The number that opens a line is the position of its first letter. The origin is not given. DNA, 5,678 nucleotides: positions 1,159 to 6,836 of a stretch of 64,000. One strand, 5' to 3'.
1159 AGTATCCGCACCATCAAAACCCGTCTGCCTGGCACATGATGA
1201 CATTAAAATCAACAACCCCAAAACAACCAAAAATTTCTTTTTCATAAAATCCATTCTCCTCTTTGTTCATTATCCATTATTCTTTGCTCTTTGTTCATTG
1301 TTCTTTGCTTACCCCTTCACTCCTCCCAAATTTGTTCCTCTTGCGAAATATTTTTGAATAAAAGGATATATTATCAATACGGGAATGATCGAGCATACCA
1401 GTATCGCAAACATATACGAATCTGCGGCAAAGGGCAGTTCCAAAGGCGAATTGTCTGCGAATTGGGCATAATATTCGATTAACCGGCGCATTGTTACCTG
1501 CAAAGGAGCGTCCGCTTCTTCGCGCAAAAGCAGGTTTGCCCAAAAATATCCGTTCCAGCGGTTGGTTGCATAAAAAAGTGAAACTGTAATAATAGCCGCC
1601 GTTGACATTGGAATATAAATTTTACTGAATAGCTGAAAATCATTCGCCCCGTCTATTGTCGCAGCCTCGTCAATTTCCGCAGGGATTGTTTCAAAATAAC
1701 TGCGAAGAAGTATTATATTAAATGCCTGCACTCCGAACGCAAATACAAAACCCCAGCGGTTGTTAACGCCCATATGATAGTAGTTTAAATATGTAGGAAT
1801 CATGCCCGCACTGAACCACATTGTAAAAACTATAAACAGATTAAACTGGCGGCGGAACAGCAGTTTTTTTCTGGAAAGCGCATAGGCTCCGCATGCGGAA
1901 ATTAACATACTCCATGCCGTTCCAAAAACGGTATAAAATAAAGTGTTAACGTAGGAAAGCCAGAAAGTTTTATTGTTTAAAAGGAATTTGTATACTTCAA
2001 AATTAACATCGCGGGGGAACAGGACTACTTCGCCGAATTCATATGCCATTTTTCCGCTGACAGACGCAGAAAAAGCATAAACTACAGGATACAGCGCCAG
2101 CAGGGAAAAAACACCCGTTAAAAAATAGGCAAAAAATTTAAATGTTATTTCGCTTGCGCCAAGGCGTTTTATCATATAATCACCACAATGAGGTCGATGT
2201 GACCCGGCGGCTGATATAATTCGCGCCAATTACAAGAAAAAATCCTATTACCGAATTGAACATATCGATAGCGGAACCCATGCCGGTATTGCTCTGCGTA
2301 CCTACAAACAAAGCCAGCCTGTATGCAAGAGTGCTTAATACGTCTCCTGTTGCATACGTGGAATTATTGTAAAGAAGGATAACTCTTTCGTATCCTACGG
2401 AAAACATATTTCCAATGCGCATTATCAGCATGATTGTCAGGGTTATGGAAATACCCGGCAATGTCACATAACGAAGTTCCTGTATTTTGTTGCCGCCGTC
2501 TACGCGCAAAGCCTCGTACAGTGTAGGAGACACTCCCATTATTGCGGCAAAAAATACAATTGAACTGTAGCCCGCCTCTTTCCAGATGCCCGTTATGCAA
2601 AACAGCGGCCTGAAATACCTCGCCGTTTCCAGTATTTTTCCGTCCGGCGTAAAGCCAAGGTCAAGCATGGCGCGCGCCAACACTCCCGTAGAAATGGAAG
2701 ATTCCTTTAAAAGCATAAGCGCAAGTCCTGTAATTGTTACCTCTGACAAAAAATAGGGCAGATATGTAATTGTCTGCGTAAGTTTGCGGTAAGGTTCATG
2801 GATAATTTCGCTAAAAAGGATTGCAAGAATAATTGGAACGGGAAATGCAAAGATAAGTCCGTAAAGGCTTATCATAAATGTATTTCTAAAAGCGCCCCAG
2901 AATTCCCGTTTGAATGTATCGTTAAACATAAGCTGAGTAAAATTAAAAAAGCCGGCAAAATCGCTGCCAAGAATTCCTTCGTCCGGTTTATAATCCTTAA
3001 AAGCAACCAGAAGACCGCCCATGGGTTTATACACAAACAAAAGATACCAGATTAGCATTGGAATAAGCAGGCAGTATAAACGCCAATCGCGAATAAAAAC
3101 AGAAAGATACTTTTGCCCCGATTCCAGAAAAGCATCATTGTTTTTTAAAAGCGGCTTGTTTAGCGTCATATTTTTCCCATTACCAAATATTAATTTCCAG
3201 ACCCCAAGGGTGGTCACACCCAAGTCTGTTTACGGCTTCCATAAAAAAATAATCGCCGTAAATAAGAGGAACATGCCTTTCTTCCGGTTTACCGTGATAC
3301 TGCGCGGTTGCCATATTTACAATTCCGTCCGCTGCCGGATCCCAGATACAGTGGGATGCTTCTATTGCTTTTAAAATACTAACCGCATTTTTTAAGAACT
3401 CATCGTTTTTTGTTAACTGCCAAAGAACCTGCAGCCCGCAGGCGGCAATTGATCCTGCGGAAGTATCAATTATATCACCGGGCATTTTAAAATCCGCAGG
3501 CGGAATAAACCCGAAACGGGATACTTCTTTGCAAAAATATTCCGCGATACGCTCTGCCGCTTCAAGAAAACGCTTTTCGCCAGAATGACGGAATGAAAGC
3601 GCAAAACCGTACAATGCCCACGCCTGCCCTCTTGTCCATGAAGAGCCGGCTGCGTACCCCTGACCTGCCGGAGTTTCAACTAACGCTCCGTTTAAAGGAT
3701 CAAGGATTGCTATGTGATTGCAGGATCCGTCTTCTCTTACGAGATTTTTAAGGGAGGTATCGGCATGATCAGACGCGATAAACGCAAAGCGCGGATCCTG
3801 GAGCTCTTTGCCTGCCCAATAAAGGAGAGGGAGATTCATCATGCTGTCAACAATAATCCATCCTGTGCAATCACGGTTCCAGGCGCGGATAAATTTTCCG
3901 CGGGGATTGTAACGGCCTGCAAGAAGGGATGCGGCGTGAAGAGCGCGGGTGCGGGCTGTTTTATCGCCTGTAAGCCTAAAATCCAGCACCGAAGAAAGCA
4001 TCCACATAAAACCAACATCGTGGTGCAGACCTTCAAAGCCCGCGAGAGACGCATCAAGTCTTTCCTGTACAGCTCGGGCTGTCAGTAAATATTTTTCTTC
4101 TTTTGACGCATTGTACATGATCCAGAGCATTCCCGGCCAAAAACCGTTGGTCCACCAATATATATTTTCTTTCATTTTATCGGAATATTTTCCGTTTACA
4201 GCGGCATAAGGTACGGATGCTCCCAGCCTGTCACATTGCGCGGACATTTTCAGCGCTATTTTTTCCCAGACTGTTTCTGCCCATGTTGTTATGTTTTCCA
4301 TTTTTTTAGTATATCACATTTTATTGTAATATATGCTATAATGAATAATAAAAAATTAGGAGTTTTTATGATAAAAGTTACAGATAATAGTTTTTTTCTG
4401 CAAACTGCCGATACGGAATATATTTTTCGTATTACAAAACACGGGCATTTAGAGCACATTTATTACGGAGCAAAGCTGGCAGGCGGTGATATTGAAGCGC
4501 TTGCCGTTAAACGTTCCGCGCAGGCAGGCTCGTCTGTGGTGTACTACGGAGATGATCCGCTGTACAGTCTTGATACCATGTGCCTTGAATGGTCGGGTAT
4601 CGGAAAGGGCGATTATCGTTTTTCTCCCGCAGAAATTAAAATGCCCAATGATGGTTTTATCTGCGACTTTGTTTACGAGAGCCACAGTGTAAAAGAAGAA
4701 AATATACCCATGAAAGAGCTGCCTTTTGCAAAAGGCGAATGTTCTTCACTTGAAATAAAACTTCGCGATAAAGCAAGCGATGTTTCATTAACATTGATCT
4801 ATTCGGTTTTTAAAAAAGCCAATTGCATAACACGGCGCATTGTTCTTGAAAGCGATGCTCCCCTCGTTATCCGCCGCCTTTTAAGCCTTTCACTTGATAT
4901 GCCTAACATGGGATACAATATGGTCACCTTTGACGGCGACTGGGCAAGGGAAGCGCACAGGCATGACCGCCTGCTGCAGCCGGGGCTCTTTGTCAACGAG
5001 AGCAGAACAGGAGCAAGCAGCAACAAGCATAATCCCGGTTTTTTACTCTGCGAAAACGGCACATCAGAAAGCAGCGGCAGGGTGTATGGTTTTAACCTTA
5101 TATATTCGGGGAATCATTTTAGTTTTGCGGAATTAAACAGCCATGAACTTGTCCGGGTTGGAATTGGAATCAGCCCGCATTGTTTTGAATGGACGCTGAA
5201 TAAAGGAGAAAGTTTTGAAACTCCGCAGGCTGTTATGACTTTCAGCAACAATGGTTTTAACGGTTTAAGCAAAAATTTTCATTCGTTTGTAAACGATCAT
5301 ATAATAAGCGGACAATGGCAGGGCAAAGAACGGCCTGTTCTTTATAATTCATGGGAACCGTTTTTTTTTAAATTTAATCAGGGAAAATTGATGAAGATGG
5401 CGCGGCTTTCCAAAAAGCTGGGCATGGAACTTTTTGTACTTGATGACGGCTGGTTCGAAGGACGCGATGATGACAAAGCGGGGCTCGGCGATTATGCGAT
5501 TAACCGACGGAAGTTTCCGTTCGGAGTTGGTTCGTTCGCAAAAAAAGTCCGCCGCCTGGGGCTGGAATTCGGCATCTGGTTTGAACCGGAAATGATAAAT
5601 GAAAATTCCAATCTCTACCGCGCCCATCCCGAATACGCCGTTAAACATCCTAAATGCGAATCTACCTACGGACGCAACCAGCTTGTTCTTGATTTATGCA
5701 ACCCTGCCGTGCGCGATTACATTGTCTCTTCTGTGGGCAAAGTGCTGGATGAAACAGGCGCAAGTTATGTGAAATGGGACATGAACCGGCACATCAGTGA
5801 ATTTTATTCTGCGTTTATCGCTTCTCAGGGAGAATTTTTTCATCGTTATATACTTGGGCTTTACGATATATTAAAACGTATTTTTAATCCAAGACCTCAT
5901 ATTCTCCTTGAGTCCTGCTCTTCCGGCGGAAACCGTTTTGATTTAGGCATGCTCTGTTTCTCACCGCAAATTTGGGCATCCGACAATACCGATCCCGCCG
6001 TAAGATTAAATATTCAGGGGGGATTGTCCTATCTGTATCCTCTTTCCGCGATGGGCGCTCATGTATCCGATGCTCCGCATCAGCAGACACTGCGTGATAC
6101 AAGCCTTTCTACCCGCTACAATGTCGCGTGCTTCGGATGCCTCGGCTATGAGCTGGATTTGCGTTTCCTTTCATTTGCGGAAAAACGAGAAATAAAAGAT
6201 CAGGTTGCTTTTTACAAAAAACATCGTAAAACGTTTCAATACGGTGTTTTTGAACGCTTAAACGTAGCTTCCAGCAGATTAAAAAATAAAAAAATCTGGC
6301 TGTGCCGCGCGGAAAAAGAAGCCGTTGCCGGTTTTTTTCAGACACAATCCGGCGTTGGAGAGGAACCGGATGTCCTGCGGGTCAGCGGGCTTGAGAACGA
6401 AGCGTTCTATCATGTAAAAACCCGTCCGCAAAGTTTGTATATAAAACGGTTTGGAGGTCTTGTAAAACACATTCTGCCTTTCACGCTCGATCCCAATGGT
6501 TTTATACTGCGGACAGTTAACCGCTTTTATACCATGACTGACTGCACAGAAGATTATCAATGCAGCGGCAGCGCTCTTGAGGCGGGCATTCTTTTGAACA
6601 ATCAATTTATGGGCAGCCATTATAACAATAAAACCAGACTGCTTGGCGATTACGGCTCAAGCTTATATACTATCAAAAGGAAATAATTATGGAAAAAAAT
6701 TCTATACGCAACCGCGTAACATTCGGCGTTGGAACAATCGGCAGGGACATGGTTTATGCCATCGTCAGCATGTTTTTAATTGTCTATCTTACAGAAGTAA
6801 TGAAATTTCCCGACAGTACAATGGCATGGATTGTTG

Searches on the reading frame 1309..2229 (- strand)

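Call 58: search_protein_families(library=pfam, proteins=[window:1309-2229:-], max_evalue=0.00001)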
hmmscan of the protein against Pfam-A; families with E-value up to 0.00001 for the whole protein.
window:1309-2229:- (306 aa): 1 family
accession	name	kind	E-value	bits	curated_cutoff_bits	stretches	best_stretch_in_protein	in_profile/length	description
PF00528.27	BPD_transp_1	-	6.1e-13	49.3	26.4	1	131-299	35-182/184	Binding-protein-dependent transport system inner membrane component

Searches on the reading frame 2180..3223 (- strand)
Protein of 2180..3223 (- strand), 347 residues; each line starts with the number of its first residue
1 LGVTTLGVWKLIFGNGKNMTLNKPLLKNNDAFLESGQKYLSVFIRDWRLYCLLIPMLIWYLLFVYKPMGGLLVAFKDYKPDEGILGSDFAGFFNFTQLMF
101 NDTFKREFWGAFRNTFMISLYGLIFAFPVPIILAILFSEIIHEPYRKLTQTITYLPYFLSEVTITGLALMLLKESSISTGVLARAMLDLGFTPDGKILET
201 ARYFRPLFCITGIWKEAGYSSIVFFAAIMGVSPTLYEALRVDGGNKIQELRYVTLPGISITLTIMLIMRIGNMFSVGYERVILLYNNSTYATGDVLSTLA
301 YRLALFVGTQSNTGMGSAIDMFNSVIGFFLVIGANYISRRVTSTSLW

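Call 58: search_protein_families(library=pfam, proteins=[window:2180-3223:-], max_evalue=0.00001)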
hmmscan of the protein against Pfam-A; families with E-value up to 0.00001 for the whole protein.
window:2180-3223:- (347 aa): 1 family
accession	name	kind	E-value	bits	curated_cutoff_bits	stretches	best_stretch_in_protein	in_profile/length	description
PF00528.27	BPD_transp_1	-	1e-06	29.1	26.4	1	127-275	2-123/184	Binding-protein-dependent transport system inner membrane component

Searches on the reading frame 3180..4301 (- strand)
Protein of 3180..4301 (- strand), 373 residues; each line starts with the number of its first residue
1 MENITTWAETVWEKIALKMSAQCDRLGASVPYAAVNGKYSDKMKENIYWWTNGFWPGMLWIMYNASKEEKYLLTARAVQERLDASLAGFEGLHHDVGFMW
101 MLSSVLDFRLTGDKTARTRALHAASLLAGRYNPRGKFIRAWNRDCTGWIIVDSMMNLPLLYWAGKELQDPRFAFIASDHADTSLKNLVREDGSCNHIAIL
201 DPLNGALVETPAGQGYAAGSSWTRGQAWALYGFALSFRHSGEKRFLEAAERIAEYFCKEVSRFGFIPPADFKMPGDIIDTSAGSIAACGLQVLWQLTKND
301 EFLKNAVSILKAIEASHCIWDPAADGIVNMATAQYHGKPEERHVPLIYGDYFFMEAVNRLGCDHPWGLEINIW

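Call 58: search_protein_families(library=pfam, proteins=[window:3180-4301:-], max_evalue=0.00001)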
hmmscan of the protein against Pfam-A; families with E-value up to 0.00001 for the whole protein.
window:3180-4301:- (373 aa): 1 family
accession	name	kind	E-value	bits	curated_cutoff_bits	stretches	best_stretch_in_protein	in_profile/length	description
PF07470.19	Glyco_hydro_88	-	1.7e-08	34.3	26.6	1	37-238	16-215/352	Glycosyl Hydrolase Family 88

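Call 77: search_solved_structures(query=window:3180-4301:-, max_evalue=0.001)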
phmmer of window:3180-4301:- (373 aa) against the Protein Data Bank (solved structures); distinct sequences matched with E-value up to 0.001: 8.
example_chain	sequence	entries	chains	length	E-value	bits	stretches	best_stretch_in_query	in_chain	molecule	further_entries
1vd5_A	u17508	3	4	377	5.9e-55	190.1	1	23-360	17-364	unsaturated glucuronyl hydrolase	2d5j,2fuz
2ahf_A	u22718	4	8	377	2.8e-54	187.9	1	23-360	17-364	unsaturated glucuronyl hydrolase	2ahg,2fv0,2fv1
3wiw_A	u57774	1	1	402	1e-45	159.7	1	50-360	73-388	Glycosyl hydrolase family 88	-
2zzr_A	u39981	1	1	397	1.3e-39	139.6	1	12-361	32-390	Unsaturated glucuronyl hydrolase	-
3anj_A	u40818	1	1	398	1.3e-39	139.6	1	12-361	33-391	Putative uncharacterized protein gbs1889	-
3ani_A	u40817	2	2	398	6.4e-39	137.3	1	12-361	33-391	Putative uncharacterized protein gbs1889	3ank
3vxd_A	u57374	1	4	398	6.5e-39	137.3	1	12-361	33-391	Putative uncharacterized protein gbs1889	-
3wux_A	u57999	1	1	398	1.3e-38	136.3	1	12-360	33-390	Unsaturated chondroitin disaccharide hydrolase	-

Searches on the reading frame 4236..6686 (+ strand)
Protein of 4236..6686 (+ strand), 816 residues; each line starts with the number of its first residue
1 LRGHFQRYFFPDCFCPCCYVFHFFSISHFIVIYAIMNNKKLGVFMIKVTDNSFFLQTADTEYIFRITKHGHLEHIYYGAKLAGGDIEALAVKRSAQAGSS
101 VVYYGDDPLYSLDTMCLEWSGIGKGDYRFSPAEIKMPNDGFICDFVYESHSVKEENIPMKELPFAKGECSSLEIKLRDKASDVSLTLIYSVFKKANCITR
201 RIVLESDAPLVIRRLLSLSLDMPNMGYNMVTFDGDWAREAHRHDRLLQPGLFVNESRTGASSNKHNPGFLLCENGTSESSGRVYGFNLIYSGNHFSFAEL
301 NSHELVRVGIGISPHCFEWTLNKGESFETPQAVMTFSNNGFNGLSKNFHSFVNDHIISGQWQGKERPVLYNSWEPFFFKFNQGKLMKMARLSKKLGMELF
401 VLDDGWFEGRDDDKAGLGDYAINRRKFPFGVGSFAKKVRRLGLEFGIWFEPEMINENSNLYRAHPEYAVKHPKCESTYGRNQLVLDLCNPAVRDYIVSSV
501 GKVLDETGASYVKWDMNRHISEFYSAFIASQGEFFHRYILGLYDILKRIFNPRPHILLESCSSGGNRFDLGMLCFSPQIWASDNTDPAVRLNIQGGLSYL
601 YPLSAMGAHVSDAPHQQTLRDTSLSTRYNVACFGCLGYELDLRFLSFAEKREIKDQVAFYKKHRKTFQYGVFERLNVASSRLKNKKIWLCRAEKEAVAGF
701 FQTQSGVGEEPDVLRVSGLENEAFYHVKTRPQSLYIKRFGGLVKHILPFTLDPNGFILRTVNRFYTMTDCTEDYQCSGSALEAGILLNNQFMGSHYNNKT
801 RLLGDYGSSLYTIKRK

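Call 58: search_protein_families(library=pfam, proteins=[window:4236-6686:+], max_evalue=0.00001)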
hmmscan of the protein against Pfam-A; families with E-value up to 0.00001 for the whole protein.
window:4236-6686:+ (816 aa): 4 families
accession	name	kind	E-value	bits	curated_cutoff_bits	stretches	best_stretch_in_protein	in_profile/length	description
PF02065.24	Melibiase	-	1.6e-134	448.7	27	1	326-670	1-347/347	Melibiase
PF16875.11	Glyco_hydro_36N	-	1.7e-71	241.1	27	1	70-322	1-253/253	Glycosyl hydrolase family 36 N-terminal domain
PF16874.11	Glyco_hydro_36C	-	1.8e-07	31.9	27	1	693-813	11-77/77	Glycosyl hydrolase family 36 C-terminal domain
PF01055.32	Glyco_hydro_31_2nd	-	2.9e-06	27.3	23.5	1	393-521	34-161/328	Glycosyl hydrolases family 31 TIM-barrel domain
